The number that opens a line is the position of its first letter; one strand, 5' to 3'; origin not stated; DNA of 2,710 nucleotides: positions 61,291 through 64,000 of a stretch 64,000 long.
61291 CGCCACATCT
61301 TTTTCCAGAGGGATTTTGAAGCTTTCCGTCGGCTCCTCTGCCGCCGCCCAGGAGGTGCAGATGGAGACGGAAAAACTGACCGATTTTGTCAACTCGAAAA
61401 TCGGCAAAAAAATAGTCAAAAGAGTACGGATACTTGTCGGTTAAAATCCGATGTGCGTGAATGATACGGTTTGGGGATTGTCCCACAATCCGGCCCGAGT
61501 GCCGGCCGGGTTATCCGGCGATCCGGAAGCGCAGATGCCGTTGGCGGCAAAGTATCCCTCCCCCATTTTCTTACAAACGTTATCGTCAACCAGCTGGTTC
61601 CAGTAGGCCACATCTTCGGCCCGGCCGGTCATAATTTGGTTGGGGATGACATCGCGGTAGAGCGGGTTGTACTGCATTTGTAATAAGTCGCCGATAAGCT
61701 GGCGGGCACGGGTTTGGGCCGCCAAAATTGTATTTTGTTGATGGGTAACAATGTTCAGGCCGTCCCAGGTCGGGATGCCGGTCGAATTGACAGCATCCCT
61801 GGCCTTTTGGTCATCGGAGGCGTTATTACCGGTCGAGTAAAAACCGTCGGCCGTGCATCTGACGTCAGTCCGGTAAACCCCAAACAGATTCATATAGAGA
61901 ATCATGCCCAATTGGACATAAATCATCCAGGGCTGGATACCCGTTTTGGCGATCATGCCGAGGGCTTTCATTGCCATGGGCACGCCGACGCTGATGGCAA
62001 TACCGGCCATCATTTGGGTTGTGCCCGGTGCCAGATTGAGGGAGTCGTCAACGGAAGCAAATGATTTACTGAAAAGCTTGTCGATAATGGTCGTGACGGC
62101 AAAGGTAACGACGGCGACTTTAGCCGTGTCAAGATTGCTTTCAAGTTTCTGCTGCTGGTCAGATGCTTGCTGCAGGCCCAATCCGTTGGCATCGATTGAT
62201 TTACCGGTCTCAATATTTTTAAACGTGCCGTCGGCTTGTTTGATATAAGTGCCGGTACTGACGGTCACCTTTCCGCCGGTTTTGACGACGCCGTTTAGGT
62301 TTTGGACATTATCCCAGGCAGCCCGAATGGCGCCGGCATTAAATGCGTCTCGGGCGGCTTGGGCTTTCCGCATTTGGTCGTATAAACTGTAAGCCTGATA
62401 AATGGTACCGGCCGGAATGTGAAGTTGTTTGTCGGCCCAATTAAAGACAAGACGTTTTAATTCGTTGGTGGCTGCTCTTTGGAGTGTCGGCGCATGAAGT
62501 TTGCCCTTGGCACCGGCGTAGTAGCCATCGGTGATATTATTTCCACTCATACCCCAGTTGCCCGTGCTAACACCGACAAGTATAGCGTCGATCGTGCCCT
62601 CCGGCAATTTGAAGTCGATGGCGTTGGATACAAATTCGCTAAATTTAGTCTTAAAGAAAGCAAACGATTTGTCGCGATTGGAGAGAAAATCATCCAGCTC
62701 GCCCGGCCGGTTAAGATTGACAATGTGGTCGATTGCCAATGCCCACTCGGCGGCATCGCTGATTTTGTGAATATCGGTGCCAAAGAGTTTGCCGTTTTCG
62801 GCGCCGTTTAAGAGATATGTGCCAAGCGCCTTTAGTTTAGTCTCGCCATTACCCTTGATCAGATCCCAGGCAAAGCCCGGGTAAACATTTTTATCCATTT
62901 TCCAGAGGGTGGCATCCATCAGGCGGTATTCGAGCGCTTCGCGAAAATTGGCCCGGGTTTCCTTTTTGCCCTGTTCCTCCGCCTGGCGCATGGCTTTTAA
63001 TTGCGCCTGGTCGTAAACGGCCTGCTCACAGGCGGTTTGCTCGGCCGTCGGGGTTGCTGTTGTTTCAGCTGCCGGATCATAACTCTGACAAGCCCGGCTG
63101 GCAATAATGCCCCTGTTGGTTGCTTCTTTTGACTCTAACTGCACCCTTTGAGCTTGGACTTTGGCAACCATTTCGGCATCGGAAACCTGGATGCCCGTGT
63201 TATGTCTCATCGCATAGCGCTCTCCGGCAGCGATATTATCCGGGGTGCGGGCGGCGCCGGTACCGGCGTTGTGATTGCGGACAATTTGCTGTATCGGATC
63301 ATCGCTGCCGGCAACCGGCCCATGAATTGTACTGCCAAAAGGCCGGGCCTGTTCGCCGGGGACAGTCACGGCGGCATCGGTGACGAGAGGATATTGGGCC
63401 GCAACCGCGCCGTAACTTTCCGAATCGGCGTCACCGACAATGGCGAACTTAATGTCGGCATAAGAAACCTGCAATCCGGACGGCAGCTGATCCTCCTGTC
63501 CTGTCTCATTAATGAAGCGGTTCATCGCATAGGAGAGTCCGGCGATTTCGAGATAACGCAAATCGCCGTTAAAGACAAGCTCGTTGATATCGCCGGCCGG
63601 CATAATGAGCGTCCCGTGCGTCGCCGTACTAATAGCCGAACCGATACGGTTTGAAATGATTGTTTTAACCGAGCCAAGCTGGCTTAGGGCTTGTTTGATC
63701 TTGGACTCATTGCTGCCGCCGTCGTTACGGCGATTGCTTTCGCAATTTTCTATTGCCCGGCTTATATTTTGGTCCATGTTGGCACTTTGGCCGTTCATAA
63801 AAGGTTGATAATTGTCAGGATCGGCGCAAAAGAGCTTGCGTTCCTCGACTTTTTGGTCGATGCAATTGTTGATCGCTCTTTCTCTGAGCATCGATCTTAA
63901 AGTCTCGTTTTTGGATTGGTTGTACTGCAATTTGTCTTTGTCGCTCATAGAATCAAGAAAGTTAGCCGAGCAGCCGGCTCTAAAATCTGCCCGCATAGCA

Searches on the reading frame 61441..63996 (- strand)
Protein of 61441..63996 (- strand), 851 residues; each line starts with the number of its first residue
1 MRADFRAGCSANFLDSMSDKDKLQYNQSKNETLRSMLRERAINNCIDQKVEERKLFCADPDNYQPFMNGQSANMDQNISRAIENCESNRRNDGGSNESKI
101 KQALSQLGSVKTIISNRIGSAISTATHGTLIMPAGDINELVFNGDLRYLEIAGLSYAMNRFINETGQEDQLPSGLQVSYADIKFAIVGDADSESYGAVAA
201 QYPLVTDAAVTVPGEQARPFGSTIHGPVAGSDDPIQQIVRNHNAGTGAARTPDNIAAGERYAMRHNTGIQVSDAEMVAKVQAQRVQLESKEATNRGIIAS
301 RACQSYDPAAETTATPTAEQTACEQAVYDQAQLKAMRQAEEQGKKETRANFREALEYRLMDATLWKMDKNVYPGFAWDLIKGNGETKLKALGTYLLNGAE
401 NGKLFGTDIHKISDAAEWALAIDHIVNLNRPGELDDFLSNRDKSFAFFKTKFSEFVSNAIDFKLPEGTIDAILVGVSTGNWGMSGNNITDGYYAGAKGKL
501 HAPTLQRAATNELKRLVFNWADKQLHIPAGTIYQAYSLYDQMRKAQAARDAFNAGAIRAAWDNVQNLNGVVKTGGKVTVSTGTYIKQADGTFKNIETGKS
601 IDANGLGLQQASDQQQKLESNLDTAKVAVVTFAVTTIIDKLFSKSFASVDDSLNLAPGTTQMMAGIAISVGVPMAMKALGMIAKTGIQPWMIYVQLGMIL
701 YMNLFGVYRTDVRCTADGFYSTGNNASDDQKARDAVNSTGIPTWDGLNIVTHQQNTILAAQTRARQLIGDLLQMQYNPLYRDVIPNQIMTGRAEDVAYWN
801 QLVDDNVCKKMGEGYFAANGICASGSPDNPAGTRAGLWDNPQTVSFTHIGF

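Call 7: search_protein_families(library=pfam, proteins=[window:61441-63996:-], max_evalue=0.1)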
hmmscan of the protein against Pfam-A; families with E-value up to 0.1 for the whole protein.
window:61441-63996:- (851 aa): 0 families

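Call 8: search_protein_families(library=ncbifam, proteins=[window:61441-63996:-], max_evalue=0.1)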
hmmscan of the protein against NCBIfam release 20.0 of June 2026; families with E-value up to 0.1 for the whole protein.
window:61441-63996:- (851 aa): 0 families

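Call 28: find_related_loci(query=window:61441-63996:-, collection=genome_contigs, flank=10000)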
Query window:61441-63996:- (851 aa) in genome_contigs; peptide patterns used: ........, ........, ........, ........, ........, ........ (x = any residue, [..] = any of these).
9 stretches matched a pattern, but none encodes a relative of the query by tblastn (E <= 1e-3).

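Call 85: find_encoding_contigs(protein=window:61441-63996:-, flank=10000, max_places=3)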
Protein window:61441-63996:- (851 aa): no gene with exactly this product is on record in the collection.
